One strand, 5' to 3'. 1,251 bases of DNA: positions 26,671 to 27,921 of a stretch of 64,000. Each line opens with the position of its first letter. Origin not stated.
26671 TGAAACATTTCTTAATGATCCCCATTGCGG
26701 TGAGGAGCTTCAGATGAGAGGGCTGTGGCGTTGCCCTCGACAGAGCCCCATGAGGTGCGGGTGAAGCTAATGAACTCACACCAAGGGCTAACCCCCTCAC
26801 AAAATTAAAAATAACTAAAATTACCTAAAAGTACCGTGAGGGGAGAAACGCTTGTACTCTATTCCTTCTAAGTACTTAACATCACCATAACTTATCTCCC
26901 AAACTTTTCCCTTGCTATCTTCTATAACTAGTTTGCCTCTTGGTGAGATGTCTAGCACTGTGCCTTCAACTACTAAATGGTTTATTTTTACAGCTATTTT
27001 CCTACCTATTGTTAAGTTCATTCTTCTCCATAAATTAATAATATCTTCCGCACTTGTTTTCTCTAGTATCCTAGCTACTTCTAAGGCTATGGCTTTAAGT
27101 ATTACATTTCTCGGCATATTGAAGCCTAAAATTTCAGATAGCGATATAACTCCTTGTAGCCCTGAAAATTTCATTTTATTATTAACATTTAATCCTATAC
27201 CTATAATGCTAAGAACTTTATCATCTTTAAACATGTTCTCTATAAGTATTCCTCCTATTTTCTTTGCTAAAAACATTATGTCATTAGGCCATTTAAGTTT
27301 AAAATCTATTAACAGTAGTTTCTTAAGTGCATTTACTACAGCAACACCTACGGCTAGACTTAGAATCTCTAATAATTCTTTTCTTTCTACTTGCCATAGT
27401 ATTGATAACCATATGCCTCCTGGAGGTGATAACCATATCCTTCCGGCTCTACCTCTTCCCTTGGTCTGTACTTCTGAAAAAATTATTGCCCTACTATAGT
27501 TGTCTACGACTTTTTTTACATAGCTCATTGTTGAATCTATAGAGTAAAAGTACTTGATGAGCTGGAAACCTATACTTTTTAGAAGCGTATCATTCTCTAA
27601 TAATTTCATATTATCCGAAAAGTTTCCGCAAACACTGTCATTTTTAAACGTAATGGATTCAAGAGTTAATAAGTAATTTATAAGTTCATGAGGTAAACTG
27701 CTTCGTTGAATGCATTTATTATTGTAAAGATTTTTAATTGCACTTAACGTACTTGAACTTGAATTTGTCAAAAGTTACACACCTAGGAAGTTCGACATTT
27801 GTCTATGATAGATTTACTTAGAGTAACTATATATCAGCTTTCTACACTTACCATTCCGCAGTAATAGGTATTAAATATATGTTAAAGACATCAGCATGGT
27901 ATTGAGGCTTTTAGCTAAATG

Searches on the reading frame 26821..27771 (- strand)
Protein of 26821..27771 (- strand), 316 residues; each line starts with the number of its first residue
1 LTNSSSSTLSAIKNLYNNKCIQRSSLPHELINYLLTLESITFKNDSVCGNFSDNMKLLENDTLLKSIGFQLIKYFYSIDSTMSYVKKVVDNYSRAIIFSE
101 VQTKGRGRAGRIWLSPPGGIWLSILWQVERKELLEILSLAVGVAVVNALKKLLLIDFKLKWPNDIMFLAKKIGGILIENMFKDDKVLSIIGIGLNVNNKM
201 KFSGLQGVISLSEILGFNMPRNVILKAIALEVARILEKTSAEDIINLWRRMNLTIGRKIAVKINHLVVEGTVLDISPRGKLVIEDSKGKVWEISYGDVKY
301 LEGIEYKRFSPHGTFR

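Call 10: find_encoding_contigs(protein=window:26821-27771:-, flank=4000, max_places=8)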
Protein window:26821-27771:- (316 aa): 2 contigs read that carry it; 1 place shown.
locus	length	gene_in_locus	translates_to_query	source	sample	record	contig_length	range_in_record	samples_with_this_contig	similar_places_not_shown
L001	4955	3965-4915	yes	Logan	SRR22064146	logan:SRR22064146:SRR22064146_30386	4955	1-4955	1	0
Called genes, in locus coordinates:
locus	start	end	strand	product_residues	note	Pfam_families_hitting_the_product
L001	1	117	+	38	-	?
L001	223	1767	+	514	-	PF01039:Carboxyl_trans, PF03255:ACCA, PF06833:MdcE (weak)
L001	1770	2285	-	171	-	PF25984:BSH_YknX (faint), PF25919:BSH_CusB (faint), PF25917:BSH_RND, PF25973:BSH_CzcB (faint), PF00364:Biotin_lipoyl, PF25997:BSH_YhbJ (weak)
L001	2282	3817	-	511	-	PF00289:Biotin_carb_N, PF02786:CPSase_L_D2, PF07478:Dala_Dala_lig_C, PF02785:Biotin_carb_C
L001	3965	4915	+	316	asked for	PF03099:BPL_LplA_LipB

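Call 13: find_related_loci(query=window:26821-27771:-, collection=genome_contigs, flank=5000)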
Query window:26821-27771:- (316 aa) in genome_contigs; peptide patterns used: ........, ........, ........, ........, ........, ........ (x = any residue, [..] = any of these).
81 stretches matched a pattern, but none encodes a relative of the query by tblastn (E <= 1e-3).

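Call 14: find_homologous_proteins(query=window:26821-27771:-)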
Query window:26821-27771:- (316 aa): 5229 proteins with E <= 0.001 among 8000 candidates; the best 120 are listed.
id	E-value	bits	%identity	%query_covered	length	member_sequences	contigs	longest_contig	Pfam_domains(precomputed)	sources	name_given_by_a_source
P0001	5.0e-201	684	100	100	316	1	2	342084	PF03099.25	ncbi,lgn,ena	-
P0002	2.4e-175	600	90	97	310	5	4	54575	PF03099.25,PF02237.24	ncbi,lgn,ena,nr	ncbi:MAG: biotin--[acetyl-CoA-carboxylase] ligase [Thermoprotei archaeon]|nr:MAG: biotin--[acetyl-Co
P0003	7.4e-175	598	89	97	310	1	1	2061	PF03099.25,PF02237.24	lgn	-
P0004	9.1e-169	578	85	96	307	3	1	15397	PF03099.25,PF02237.24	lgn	-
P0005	2.5e-120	419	60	95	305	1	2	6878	PF03099.25,PF02237.24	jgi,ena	-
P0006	3.1e-117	409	61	94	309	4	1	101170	PF03099.25,PF02237.24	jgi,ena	-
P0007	7.7e-117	408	60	94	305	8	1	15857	PF03099.25,PF02237.24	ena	-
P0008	1.7e-116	406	61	94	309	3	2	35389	PF03099.25,PF02237.24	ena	-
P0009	9.5e-79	283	57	77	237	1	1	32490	PF03099.25,PF02237.24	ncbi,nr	ncbi:MAG: biotin--[acetyl-CoA-carboxylase] ligase [Desulfurococcales archaeon ex4484_217_1]|nr:MAG: 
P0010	3.3e-35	140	39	72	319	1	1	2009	PF08279.19,PF03099.25,PF02237.24,PF16917.11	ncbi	-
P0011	5.3e-35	139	36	72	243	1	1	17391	PF03099.25,PF02237.24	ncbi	-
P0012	2.4e-34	137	36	72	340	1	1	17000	PF13412.13,PF08279.19,PF03099.25,PF02237.24,PF16917.11,PF01325.26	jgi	-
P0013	5.0e-33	132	37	72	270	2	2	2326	PF03099.25,PF02237.24,PF16917.11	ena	-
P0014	3.9e-32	129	38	72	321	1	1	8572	PF13412.13,PF08279.19,PF03099.25,PF02237.24,PF16917.11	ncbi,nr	ncbi:MAG: biotin--[acetyl-CoA-carboxylase] ligase [Chloroflexota bacterium]|nr:biotin--[acetyl-CoA-c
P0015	5.0e-32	129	38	72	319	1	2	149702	PF08279.19,PF03099.25,PF02237.24,PF16917.11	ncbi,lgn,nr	ncbi:MAG: biotin--[acetyl-CoA-carboxylase] ligase [Candidatus Omnitrophica bacterium]|nr:biotin--[ac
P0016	1.3e-31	128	37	72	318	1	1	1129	PF08279.19,PF03099.25,PF02237.24,PF16917.11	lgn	-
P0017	1.5e-31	128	37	76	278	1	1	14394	PF03099.25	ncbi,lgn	-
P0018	4.5e-31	126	35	76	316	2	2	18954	PF08279.19,PF03099.25,PF02237.24,PF16917.11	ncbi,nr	ncbi:MAG: biotin--[acetyl-CoA-carboxylase] ligase [Syntrophales bacterium]|nr:biotin--[acetyl-CoA-ca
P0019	7.1e-31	125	38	64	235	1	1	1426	PF03099.25,PF02237.24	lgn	-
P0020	9.1e-31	125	37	72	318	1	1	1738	PF13412.13,PF08279.19,PF03099.25,PF02237.24,PF16917.11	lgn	-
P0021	1.0e-30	125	33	79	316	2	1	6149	PF13412.13,PF08279.19,PF03099.25,PF02237.24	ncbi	-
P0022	1.4e-30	124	35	73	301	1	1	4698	PF03099.25,PF02237.24,PF16917.11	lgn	-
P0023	1.4e-30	124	37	72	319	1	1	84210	PF08279.19,PF03099.25,PF02237.24,PF16917.11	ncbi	-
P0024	1.7e-30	124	34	72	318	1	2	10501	PF13412.13,PF08279.19,PF03099.25,PF02237.24,PF16917.11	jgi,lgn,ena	-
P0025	2.2e-30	124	34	72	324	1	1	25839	PF13412.13,PF08279.19,PF03099.25,PF01022.27,PF02237.24,PF16917.11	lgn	-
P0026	3.0e-30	123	37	72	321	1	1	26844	PF13412.13,PF08279.19,PF03099.25,PF02237.24,PF16917.11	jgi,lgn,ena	-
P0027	3.6e-30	123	35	74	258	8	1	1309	PF03099.25,PF02237.24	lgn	-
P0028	4.4e-30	123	37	72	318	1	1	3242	PF08279.19,PF03099.25,PF02237.24,PF16917.11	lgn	-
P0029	5.6e-30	122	38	72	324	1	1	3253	PF13412.13,PF08279.19,PF03099.25,PF02237.24,PF16917.11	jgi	-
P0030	6.6e-30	122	35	72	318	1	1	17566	PF13412.13,PF08279.19,PF03099.25,PF02237.24,PF16917.11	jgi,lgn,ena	-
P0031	8.2e-30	122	35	72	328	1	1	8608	PF13412.13,PF08279.19,PF03099.25,PF02237.24,PF01325.26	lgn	-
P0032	1.2e-29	121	36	72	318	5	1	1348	PF13412.13,PF08279.19,PF03099.25,PF02237.24,PF16917.11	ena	-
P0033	1.2e-29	121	33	74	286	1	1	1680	PF03099.25,PF02237.24,PF16917.11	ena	-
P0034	1.3e-29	121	33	75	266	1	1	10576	PF03099.25,PF16917.11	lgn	-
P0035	1.3e-29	121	34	74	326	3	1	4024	PF13412.13,PF08279.19,PF03099.25,PF01022.27,PF02237.24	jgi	jgi:BirA family biotin operon repressor/biotin-[acetyl-CoA-carboxylase] ligase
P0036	1.4e-29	121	37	72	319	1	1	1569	PF13412.13,PF08279.19,PF03099.25,PF02237.24,PF16917.11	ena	-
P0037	2.0e-29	121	34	72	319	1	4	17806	PF08279.19,PF03099.25,PF02237.24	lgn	-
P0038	2.8e-29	120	38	74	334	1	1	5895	PF08279.19,PF03099.25,PF02237.24,PF16917.11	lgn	-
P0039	2.9e-29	120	34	74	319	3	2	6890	PF08279.19,PF03099.25,PF02237.24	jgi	jgi:BirA family biotin operon repressor/biotin-[acetyl-CoA-carboxylase] ligase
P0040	3.3e-29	120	35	77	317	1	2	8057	PF08279.19,PF03099.25,PF02237.24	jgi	jgi:BirA family biotin operon repressor/biotin-[acetyl-CoA-carboxylase] ligase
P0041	4.2e-29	120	37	72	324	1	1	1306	PF13412.13,PF08279.19,PF03099.25,PF02237.24,PF16917.11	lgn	-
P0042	5.3e-29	119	36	73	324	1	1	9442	PF08279.19,PF03099.25,PF02237.24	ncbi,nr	ncbi:MAG: biotin--[acetyl-CoA-carboxylase] ligase [Candidatus Omnitrophica bacterium]|nr:biotin--[ac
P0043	8.5e-29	119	35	73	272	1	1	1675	PF03099.25,PF02237.24,PF16917.11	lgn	-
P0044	8.5e-29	119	33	87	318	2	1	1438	PF13412.13,PF08279.19,PF03099.25,PF02237.24,PF16917.11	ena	-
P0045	8.6e-29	118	32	84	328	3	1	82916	PF08279.19,PF03099.25,PF02237.24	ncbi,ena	-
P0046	9.8e-29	118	36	69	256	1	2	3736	PF03099.25,PF02237.24,PF16917.11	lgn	-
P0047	1.2e-28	118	36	72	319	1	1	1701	PF08279.19,PF03099.25,PF02237.24,PF16917.11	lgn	-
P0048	2.1e-28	117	35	73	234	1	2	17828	PF03099.25,PF02237.24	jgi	jgi:BirA family biotin operon repressor/biotin-[acetyl-CoA-carboxylase] ligase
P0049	2.1e-28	117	35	72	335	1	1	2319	PF13412.13,PF08279.19,PF03099.25,PF02237.24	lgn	-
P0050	2.2e-28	117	35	72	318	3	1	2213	PF13412.13,PF08279.19,PF03099.25,PF02237.24,PF16917.11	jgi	jgi:BirA family biotin operon repressor/biotin-[acetyl-CoA-carboxylase] ligase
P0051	2.2e-28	117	36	72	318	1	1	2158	PF13412.13,PF08279.19,PF03099.25,PF02237.24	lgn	-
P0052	2.5e-28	117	33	73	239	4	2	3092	PF03099.25,PF02237.24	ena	-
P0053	2.5e-28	117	33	77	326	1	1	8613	PF13412.13,PF08279.19,PF03099.25,PF02237.24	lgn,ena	-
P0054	2.9e-28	117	35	74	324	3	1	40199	PF13412.13,PF08279.19,PF03099.25,PF02082.27,PF02237.24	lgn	-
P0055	2.9e-28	117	35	73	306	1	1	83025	PF03099.25,PF02237.24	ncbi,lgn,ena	-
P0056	3.5e-28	116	36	72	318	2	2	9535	PF13412.13,PF08279.19,PF03099.25,PF02237.24,PF16917.11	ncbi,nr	ncbi:MAG: biotin--[acetyl-CoA-carboxylase] ligase [Candidatus Omnitrophica bacterium]|nr:biotin--[ac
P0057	4.9e-28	116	36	74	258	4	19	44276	PF03099.25,PF02237.24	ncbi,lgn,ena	-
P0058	5.0e-28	116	35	74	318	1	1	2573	PF08279.19,PF03099.25,PF02237.24,PF16917.11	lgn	-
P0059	5.4e-28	116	35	76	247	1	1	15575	PF03099.25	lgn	-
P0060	6.4e-28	116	33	73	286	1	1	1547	PF03099.25,PF02237.24,PF16917.11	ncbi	-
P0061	7.1e-28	115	33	72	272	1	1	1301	PF03099.25,PF02237.24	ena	-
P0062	7.2e-28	115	34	72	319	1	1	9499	PF08279.19,PF03099.25,PF02237.24,PF16917.11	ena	-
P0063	8.9e-28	115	35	72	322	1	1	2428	PF13412.13,PF08279.19,PF03099.25,PF02237.24,PF16917.11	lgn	-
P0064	9.4e-28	115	33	73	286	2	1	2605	PF03099.25,PF02237.24,PF16917.11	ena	-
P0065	9.6e-28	115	34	72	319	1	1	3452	PF08279.19,PF03099.25,PF02237.24,PF16917.11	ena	-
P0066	9.8e-28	115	36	72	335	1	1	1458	PF08279.19,PF03099.25,PF02237.24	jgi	jgi:BirA family biotin operon repressor/biotin-[acetyl-CoA-carboxylase] ligase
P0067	1.3e-27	115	31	79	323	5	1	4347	PF08279.19,PF03099.25,PF02237.24,PF16917.11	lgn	-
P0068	1.6e-27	114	33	73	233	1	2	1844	PF03099.25,PF02237.24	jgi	-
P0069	1.6e-27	114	37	66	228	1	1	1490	PF03099.25,PF02237.24,PF16917.11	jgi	-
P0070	1.8e-27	114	37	72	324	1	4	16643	PF13412.13,PF08279.19,PF03099.25,PF02237.24,PF16917.11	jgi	jgi:BirA family biotin operon repressor/biotin-[acetyl-CoA-carboxylase] ligase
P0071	1.9e-27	114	35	79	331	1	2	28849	PF08279.19,PF03099.25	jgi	jgi:BirA family biotin operon repressor/biotin-[acetyl-CoA-carboxylase] ligase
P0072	2.1e-27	114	35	72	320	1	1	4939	PF08279.19,PF03099.25,PF02237.24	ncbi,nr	ncbi:MAG: biotin--[acetyl-CoA-carboxylase] ligase [Candidatus Caldatribacteriota bacterium]|nr:bioti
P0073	2.2e-27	114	37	72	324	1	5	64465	PF13412.13,PF08279.19,PF03099.25,PF02237.24,PF16917.11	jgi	jgi:BirA family biotin operon repressor/biotin-[acetyl-CoA-carboxylase] ligase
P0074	3.3e-27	113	35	72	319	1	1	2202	PF13412.13,PF08279.19,PF03099.25,PF02237.24,PF16917.11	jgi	jgi:BirA family biotin operon repressor/biotin-[acetyl-CoA-carboxylase] ligase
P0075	3.9e-27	113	34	73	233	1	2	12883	PF03099.25,PF02237.24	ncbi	-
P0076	4.0e-27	113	30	84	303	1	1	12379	PF08279.19,PF03099.25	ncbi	-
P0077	4.2e-27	113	33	71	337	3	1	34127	PF13412.13,PF08279.19,PF03099.25,PF02237.24,PF16917.11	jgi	jgi:BirA family biotin operon repressor/biotin-[acetyl-CoA-carboxylase] ligase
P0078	4.3e-27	113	36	71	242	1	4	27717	PF03099.25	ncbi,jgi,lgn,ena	jgi:BirA family biotin operon repressor/biotin-[acetyl-CoA-carboxylase] ligase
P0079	4.6e-27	113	34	72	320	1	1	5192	PF08279.19,PF03099.25,PF02237.24,PF12802.14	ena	-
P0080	4.7e-27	113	34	72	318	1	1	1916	PF08279.19,PF03099.25,PF02237.24,PF16917.11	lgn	-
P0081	5.2e-27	113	36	72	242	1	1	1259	PF03099.25,PF02237.24,PF16917.11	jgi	-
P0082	5.7e-27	113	36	71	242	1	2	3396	PF03099.25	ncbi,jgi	jgi:BirA family biotin operon repressor/biotin-[acetyl-CoA-carboxylase] ligase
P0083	9.8e-27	112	36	72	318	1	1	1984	PF13412.13,PF08279.19,PF03099.25,PF02237.24,PF16917.11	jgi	-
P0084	1.0e-26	112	35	72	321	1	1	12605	PF13412.13,PF08279.19,PF03099.25,PF02237.24,PF16917.11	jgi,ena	-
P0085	1.1e-26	112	36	70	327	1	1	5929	PF08279.19,PF03099.25,PF02237.24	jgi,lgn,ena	-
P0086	1.1e-26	112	36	71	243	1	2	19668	PF03099.25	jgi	jgi:BirA family transcriptional regulator, biotin operon repressor / biotin---[acetyl-CoA-carboxylas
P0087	1.8e-26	111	35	78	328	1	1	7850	PF08279.19,PF03099.25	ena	-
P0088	2.4e-26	110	35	71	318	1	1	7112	PF13412.13,PF08279.19,PF03099.25,PF02237.24,PF16917.11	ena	-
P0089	2.5e-26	110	30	72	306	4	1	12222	PF13412.13,PF08279.19,PF03099.25,PF02237.24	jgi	-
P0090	2.7e-26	110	37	72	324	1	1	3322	PF13412.13,PF08279.19,PF03099.25,PF02237.24,PF16917.11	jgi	jgi:BirA family biotin operon repressor/biotin-[acetyl-CoA-carboxylase] ligase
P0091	2.8e-26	110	36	72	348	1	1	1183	PF13412.13,PF08279.19,PF03099.25,PF02237.24,PF16917.11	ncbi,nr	ncbi:MAG: biotin--[acetyl-CoA-carboxylase] ligase, partial [Candidatus Omnitrophota bacterium]|nr:bi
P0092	2.8e-26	110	35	68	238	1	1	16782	PF03099.25,PF02237.24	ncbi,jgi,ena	-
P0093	3.0e-26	110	37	71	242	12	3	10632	PF03099.25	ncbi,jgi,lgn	jgi:BirA family biotin operon repressor/biotin-[acetyl-CoA-carboxylase] ligase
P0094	3.2e-26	110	33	72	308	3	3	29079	PF08279.19,PF03099.25,PF02237.24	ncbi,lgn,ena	-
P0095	3.4e-26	110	30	72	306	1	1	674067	PF08279.19,PF03099.25,PF02237.24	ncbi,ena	-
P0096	3.5e-26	110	36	72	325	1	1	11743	PF13412.13,PF08279.19,PF03099.25,PF02237.24,PF16917.11,PF13404.13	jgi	jgi:BirA family biotin operon repressor/biotin-[acetyl-CoA-carboxylase] ligase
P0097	3.9e-26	110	34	72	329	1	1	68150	PF13412.13,PF08279.19,PF03099.25,PF02237.24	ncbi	-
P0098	3.9e-26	110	33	77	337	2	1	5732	PF13412.13,PF08279.19,PF03099.25,PF02237.24,PF16917.11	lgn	-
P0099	4.4e-26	110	36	72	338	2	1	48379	PF13412.13,PF08279.19,PF03099.25,PF02237.24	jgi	jgi:BirA family biotin operon repressor/biotin-[acetyl-CoA-carboxylase] ligase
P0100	4.6e-26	110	34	79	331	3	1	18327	PF08279.19,PF03099.25,PF02237.24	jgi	jgi:BirA family biotin operon repressor/biotin-[acetyl-CoA-carboxylase] ligase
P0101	5.6e-26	109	29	73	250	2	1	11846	PF03099.25,PF02237.24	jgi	jgi:BirA family biotin operon repressor/biotin-[acetyl-CoA-carboxylase] ligase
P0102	5.8e-26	109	35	71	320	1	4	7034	PF08279.19,PF03099.25,PF02237.24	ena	-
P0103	6.2e-26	109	33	72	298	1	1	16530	PF03099.25,PF02237.24,PF16917.11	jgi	jgi:BirA family biotin operon repressor/biotin-[acetyl-CoA-carboxylase] ligase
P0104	7.2e-26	109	34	78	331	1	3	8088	PF08279.19,PF03099.25,PF02237.24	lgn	-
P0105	7.2e-26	109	33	76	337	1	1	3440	PF08279.19,PF03099.25,PF02237.24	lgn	-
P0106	7.2e-26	109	35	72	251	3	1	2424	PF03099.25,PF02237.24,PF16917.11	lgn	-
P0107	8.4e-26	109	33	67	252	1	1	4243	PF03099.25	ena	-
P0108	9.1e-26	109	34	72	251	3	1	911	PF03099.25,PF02237.24,PF16917.11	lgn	-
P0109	9.5e-26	108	35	71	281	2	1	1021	PF03099.25,PF02237.24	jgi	jgi:BirA family biotin operon repressor/biotin-[acetyl-CoA-carboxylase] ligase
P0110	1.0e-25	108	35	65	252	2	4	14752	PF03099.25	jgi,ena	-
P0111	1.0e-25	108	33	78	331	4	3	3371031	PF08279.19,PF03099.25,PF02237.24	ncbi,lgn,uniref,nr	ncbi:biotin--[acetyl-CoA-carboxylase] ligase [Methylococcus geothermalis]|uniref:Bifunctional ligase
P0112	1.1e-25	108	36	72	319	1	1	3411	PF13412.13,PF08279.19,PF03099.25,PF02237.24,PF16917.11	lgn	-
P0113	1.2e-25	108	35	67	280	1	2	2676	PF03099.25,PF02237.24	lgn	-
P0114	1.3e-25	108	32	73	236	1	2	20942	PF03099.25,PF02237.24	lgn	-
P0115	1.6e-25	108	33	72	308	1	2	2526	PF08279.19,PF03099.25,PF02237.24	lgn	-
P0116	1.6e-25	108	37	69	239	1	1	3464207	PF03099.25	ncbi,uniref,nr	ncbi:biotin--[acetyl-CoA-carboxylase] ligase [Flavobacterium magnum]|uniref:Biotin--[acetyl-CoA-carb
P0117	1.7e-25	108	32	72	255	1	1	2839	PF03099.25,PF21948.2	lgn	-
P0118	1.8e-25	108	34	72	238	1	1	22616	PF03099.25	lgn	-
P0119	1.9e-25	107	34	82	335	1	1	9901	PF13412.13,PF08279.19,PF03099.25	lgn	-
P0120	2.0e-25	107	37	66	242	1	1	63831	PF03099.25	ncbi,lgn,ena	-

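Call 15: find_encoding_contigs(protein=P0002, flank=3000, max_places=4)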
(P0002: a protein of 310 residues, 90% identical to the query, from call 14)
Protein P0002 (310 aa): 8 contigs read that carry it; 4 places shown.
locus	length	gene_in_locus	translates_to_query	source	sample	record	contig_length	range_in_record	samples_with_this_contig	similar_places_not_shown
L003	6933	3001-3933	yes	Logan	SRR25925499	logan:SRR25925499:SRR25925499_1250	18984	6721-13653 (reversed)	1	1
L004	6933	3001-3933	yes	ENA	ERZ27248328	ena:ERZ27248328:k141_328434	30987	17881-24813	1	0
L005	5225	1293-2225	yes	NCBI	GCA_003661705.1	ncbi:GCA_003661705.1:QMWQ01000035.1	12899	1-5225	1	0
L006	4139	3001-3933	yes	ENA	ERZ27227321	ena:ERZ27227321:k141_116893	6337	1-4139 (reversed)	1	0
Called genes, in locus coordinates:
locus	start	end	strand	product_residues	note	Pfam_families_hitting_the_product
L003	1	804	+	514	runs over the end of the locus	PF01039:Carboxyl_trans, PF03255:ACCA, PF06833:MdcE (weak)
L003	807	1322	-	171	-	PF25919:BSH_CusB (faint), PF25917:BSH_RND, PF25935:BSH_LcnD (faint), PF25973:BSH_CzcB (faint), PF25984:BSH_YknX (weak), PF25997:BSH_YhbJ (weak), PF00364:Biotin_lipoyl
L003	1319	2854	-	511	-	PF00289:Biotin_carb_N, PF02786:CPSase_L_D2, PF08443:RimK (faint), PF07478:Dala_Dala_lig_C, PF02785:Biotin_carb_C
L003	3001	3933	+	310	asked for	PF03099:BPL_LplA_LipB, PF02237:BPL_C (weak)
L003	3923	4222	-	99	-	PF22511:PBP2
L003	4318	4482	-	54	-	PF23434:DUF7120 (weak), PF01402:RHH_1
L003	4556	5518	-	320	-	PF10343:Q_salvage (weak), PF09171:AGOG (weak)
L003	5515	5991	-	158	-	PF22769:DCD, PF00692:dUTPase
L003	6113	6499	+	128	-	PF02675:AdoMet_dc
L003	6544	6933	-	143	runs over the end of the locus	PF27217:AF_0155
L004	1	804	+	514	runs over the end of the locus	PF01039:Carboxyl_trans, PF03255:ACCA, PF06833:MdcE (weak)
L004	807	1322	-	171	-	PF25919:BSH_CusB (faint), PF25917:BSH_RND, PF25935:BSH_LcnD (faint), PF25973:BSH_CzcB (faint), PF25984:BSH_YknX (weak), PF25997:BSH_YhbJ (weak), PF00364:Biotin_lipoyl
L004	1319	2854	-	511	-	PF00289:Biotin_carb_N, PF02786:CPSase_L_D2, PF08443:RimK (faint), PF07478:Dala_Dala_lig_C, PF02785:Biotin_carb_C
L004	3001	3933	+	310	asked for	PF03099:BPL_LplA_LipB, PF02237:BPL_C (weak)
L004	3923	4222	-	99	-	PF22511:PBP2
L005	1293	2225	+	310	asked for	PF03099:BPL_LplA_LipB, PF02237:BPL_C (weak)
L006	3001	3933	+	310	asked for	PF03099:BPL_LplA_LipB, PF02237:BPL_C (weak)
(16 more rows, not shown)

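Call 16: find_encoding_contigs(protein=P0004, flank=3000, max_places=4)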
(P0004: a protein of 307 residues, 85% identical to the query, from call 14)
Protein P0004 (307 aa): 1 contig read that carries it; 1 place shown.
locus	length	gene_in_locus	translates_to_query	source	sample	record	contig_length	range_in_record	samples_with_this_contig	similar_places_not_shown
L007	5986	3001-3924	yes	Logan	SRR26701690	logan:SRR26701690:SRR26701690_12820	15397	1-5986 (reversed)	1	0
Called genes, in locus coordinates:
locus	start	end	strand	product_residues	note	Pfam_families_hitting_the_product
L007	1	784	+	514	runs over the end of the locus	PF01039:Carboxyl_trans, PF03255:ACCA, PF06833:MdcE (weak)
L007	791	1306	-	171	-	PF01597:GCV_H (weak), PF25917:BSH_RND, PF25919:BSH_CusB (weak), PF25935:BSH_LcnD (faint), PF25973:BSH_CzcB (faint), PF25984:BSH_YknX (weak), PF25997:BSH_YhbJ (weak), PF00364:Biotin_lipoyl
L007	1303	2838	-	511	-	PF00289:Biotin_carb_N, PF02786:CPSase_L_D2, PF08443:RimK (faint), PF02222:ATP-grasp (faint), PF07478:Dala_Dala_lig_C, PF02785:Biotin_carb_C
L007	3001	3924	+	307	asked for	PF03099:BPL_LplA_LipB, PF02237:BPL_C (faint)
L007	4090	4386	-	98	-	PF22511:PBP2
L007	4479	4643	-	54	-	PF23434:DUF7120 (weak), PF01402:RHH_1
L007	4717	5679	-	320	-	PF10343:Q_salvage (weak), PF09171:AGOG (weak)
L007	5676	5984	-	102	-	?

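Call 17: find_encoding_contigs(protein=P0006, flank=3000, max_places=4)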
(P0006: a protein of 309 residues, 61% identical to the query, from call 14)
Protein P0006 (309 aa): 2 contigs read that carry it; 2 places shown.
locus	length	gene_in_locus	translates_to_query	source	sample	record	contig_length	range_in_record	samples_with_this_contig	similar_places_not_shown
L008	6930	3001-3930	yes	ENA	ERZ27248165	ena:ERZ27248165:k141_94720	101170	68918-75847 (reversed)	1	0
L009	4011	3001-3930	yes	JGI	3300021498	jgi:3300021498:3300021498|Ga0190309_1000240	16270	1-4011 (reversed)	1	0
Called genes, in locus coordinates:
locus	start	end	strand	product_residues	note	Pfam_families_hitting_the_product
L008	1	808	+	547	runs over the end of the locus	PF01039:Carboxyl_trans, PF03255:ACCA, PF06833:MdcE (weak)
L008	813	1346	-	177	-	PF25919:BSH_CusB (faint), PF01597:GCV_H (weak), PF00364:Biotin_lipoyl, PF25917:BSH_RND, PF25973:BSH_CzcB (faint), PF25984:BSH_YknX (faint), PF25997:BSH_YhbJ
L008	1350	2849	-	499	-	PF00289:Biotin_carb_N, PF02786:CPSase_L_D2, PF08443:RimK (weak), PF07478:Dala_Dala_lig_C (weak), PF02785:Biotin_carb_C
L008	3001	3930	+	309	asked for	PF03099:BPL_LplA_LipB, PF02237:BPL_C (weak)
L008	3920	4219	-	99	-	PF22511:PBP2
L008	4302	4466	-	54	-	PF01402:RHH_1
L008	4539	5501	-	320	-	PF10343:Q_salvage (faint), PF09171:AGOG (faint)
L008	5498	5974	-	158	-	PF22769:DCD, PF00692:dUTPase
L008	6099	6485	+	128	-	PF02675:AdoMet_dc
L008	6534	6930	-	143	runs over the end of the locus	PF27217:AF_0155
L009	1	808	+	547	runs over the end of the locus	PF01039:Carboxyl_trans, PF03255:ACCA, PF06833:MdcE (weak)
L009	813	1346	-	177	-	PF25919:BSH_CusB (faint), PF01597:GCV_H (weak), PF00364:Biotin_lipoyl, PF25917:BSH_RND, PF25973:BSH_CzcB (faint), PF25984:BSH_YknX (faint), PF25997:BSH_YhbJ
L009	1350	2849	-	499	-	PF00289:Biotin_carb_N, PF02786:CPSase_L_D2, PF08443:RimK (weak), PF07478:Dala_Dala_lig_C (weak), PF02785:Biotin_carb_C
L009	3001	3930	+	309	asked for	PF03099:BPL_LplA_LipB, PF02237:BPL_C (weak)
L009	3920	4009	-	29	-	?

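Call 22: find_encoding_contigs(protein=P0003, flank=3000, max_places=3)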
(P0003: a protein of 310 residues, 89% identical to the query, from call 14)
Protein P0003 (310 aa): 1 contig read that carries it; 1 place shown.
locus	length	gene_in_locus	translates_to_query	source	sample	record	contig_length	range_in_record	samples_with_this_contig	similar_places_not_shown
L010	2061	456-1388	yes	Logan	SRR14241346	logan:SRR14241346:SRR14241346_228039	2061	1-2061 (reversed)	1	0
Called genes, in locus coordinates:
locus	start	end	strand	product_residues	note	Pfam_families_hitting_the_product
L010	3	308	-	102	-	?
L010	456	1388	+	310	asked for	PF03099:BPL_LplA_LipB, PF02237:BPL_C (weak)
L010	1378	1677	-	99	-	PF22511:PBP2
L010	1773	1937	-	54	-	PF23434:DUF7120 (weak), PF01402:RHH_1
